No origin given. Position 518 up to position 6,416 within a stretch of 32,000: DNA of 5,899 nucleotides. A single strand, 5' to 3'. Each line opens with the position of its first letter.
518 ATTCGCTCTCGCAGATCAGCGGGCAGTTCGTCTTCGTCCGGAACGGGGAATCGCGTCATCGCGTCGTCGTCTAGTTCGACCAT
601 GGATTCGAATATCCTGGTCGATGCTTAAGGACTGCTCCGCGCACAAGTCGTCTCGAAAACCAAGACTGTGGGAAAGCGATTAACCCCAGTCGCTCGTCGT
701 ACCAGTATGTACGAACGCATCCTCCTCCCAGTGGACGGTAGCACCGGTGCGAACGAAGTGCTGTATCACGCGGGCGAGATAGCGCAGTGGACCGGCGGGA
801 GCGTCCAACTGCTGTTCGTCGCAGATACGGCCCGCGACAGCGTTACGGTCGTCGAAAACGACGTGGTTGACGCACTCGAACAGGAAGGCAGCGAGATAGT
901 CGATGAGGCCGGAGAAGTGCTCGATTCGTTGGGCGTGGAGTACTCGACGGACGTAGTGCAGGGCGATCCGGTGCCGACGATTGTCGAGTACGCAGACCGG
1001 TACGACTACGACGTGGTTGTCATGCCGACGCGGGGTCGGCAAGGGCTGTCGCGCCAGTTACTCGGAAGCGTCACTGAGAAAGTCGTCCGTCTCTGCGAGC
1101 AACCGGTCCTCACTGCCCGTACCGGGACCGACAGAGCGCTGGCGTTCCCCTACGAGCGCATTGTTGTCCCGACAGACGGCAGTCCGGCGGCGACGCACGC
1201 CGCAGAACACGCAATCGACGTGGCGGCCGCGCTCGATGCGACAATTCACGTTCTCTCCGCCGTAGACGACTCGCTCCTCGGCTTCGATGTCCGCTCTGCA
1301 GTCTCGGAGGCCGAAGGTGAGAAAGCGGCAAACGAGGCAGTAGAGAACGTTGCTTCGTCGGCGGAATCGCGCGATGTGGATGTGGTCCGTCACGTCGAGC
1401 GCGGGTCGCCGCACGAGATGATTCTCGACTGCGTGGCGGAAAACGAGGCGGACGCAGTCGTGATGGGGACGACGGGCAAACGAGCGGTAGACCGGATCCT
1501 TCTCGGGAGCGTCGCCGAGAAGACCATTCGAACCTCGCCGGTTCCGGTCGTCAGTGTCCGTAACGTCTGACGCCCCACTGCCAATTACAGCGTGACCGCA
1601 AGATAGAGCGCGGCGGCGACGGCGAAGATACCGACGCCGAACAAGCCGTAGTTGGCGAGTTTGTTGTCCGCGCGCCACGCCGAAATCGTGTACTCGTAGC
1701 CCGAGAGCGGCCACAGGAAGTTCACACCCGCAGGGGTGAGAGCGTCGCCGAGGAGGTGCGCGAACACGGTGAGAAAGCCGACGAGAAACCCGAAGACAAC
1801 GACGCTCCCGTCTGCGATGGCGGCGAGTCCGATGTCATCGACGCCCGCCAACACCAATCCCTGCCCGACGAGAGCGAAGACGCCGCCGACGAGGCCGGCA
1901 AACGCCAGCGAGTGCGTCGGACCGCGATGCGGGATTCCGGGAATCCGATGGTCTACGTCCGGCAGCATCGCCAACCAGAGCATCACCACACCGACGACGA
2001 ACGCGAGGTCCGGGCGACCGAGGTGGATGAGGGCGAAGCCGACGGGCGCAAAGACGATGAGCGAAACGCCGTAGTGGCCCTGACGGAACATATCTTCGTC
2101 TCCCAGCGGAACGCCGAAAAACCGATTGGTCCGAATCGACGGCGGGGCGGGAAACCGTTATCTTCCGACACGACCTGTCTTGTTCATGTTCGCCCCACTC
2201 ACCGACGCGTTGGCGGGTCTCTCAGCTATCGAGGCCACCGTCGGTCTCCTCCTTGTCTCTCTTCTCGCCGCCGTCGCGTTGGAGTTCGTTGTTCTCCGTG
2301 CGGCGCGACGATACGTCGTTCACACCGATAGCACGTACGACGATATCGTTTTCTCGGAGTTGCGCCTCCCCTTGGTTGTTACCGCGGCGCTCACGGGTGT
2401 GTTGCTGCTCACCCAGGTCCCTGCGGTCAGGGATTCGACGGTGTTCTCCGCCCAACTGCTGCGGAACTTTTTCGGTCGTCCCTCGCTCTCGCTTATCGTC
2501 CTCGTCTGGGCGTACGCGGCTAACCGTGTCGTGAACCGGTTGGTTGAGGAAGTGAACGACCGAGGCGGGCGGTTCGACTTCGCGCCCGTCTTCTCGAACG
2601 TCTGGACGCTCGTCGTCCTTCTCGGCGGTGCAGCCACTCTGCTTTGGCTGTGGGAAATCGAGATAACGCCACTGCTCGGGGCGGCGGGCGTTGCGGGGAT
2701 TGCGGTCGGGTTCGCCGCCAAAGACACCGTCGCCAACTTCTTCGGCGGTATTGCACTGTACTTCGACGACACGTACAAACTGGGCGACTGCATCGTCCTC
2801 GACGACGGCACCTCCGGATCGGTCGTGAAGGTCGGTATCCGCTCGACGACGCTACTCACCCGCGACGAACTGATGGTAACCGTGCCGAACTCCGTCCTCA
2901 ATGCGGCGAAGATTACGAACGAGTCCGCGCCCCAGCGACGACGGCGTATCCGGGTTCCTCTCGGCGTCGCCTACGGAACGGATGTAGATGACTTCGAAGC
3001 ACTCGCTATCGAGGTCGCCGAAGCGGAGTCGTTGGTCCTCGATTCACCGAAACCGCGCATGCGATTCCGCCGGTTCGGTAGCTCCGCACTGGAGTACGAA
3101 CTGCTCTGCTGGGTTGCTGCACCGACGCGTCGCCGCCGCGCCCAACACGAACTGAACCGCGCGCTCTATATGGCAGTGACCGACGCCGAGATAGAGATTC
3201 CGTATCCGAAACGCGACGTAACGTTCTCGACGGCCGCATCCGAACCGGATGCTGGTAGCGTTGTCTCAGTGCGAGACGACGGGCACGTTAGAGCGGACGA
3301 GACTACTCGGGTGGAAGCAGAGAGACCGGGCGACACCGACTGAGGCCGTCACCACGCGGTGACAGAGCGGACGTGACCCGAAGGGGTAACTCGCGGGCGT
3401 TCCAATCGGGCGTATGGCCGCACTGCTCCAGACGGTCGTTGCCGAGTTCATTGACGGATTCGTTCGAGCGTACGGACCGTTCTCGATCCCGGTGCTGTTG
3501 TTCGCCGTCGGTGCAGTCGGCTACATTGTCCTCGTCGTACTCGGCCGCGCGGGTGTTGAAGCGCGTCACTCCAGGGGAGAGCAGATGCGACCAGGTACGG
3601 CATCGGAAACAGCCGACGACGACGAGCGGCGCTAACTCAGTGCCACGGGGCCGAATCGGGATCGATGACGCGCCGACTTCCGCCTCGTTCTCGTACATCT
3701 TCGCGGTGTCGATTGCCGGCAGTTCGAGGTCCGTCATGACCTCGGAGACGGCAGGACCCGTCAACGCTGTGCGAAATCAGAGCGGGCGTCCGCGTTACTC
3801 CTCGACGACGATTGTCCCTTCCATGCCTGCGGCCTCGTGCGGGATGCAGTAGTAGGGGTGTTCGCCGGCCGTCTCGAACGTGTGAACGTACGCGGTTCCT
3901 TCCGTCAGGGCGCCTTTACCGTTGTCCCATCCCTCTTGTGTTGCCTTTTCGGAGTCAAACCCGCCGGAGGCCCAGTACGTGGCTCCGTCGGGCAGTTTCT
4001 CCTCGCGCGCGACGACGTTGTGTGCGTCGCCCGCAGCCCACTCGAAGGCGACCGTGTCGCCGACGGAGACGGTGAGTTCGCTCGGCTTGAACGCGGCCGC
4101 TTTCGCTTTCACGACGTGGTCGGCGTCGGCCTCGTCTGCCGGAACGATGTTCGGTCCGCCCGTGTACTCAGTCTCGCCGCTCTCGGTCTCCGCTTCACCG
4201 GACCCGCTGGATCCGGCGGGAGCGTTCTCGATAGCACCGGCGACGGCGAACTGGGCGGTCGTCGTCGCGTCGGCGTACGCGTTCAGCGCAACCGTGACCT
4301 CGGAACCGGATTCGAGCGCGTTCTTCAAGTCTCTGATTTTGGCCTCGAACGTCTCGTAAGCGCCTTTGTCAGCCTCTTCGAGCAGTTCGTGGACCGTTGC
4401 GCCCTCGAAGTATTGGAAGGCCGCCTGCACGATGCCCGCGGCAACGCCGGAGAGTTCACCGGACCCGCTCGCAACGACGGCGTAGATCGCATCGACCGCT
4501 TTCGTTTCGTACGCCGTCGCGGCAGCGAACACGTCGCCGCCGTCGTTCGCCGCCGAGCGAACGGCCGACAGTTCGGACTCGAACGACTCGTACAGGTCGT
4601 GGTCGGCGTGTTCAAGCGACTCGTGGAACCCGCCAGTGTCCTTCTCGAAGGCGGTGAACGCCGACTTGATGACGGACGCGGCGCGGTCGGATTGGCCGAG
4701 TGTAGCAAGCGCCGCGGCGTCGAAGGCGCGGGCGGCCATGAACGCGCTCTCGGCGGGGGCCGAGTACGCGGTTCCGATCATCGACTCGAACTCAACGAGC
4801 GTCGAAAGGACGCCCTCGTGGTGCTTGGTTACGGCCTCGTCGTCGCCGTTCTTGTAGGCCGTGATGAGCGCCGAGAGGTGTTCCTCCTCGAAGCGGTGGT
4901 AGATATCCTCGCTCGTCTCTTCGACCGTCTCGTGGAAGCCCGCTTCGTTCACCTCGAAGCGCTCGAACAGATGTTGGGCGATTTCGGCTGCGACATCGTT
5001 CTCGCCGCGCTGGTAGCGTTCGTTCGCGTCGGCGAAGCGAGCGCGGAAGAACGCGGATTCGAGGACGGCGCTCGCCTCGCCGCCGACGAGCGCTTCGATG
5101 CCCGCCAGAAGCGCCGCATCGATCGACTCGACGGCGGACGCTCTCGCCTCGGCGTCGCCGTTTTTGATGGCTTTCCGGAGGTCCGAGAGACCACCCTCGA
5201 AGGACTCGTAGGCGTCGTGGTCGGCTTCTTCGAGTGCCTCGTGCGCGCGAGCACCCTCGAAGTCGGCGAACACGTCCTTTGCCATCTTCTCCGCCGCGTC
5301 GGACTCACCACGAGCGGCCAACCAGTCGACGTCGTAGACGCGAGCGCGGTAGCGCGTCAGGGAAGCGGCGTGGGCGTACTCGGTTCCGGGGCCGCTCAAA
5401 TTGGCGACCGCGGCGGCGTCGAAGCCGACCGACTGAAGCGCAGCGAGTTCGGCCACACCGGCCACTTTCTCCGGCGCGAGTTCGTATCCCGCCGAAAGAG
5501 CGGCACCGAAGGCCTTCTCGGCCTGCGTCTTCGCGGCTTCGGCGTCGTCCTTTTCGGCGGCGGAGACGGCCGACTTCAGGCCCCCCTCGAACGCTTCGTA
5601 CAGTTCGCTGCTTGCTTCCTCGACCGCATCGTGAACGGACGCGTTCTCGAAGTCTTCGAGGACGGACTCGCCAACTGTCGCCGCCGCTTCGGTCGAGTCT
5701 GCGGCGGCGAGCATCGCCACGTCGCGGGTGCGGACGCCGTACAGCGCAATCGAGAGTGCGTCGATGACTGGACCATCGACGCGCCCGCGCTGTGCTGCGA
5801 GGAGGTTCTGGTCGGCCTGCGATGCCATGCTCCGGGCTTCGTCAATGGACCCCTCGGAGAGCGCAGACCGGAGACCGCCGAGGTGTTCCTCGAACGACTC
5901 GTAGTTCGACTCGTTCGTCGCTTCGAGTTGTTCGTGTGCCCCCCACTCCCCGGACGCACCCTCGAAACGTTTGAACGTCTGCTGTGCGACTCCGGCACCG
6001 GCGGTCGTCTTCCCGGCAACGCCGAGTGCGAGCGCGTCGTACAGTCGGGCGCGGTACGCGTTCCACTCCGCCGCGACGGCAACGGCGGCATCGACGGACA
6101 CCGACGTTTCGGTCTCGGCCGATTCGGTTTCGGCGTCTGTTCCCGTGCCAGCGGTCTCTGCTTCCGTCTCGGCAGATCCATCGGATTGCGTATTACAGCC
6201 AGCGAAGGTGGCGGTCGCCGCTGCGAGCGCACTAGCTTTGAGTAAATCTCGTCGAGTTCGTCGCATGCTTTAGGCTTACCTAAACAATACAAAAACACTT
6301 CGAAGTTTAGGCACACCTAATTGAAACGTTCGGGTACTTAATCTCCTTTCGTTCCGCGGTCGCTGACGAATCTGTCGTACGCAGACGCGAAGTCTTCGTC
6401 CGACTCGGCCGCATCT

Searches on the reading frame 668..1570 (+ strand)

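Call 33: search_protein_families(library=pfam, proteins=[window:668-1570:+], max_evalue=0.001)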
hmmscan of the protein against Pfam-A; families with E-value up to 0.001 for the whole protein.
window:668-1570:+ (300 aa): 1 family
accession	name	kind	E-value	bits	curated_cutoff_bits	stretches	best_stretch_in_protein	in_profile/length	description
PF00582.32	Usp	-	4.1e-64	215.8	24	2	162-298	2-141/141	Universal stress protein family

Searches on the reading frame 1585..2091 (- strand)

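Call 33: search_protein_families(library=pfam, proteins=[window:1585-2091:-], max_evalue=0.001)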
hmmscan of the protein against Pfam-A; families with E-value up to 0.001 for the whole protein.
window:1585-2091:- (168 aa): 1 family
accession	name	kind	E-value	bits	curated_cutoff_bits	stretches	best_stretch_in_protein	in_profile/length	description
PF04307.19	YdjM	-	6.8e-15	55.4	29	1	17-155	17-145/176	YdjM inner membrane protein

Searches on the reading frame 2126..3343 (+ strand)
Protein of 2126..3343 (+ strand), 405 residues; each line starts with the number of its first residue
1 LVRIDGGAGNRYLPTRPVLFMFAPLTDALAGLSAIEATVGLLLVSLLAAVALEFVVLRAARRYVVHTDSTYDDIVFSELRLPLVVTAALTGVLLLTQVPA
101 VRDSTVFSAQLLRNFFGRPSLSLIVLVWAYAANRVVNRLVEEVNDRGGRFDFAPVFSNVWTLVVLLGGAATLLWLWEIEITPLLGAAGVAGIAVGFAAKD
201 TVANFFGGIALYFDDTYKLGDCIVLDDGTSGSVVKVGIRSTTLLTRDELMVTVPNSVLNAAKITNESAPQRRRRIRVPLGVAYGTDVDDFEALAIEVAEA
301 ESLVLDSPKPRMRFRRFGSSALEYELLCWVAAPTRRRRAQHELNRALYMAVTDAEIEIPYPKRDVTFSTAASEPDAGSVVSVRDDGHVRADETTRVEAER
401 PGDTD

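Call 33: search_protein_families(library=pfam, proteins=[window:2126-3343:+], max_evalue=0.001)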
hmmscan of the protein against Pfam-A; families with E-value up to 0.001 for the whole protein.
window:2126-3343:+ (405 aa): 3 families
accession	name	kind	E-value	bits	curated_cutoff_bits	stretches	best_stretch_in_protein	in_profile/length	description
PF00924.24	MS_channel_2nd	-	1.3e-15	57.7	20.2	1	200-266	1-66/68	Mechanosensitive ion channel, beta-domain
PF21082.3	MS_channel_3rd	-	6.2e-10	39.8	21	1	276-358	2-88/88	Mechanosensitive ion channel MscS, C-terminal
PF21088.3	MS_channel_1st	-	0.001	19.5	23.1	1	163-199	7-42/42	Mechanosensitive ion channel, transmembrane helices 2/3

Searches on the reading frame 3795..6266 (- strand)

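Call 33: search_protein_families(library=pfam, proteins=[window:3795-6266:-], max_evalue=0.001)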
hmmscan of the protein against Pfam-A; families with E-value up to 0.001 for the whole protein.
window:3795-6266:- (823 aa): 2 families
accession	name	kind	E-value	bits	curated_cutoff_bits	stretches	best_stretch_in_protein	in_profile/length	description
PF16502.10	DUF5059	-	0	1022.2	25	1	63-683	1-619/619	Domain of unknown function (DUF5059)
PF00127.26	Copper-bind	-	4.7e-16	59.5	21.2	1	719-822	7-99/99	Copper binding proteins, plastocyanin/azurin family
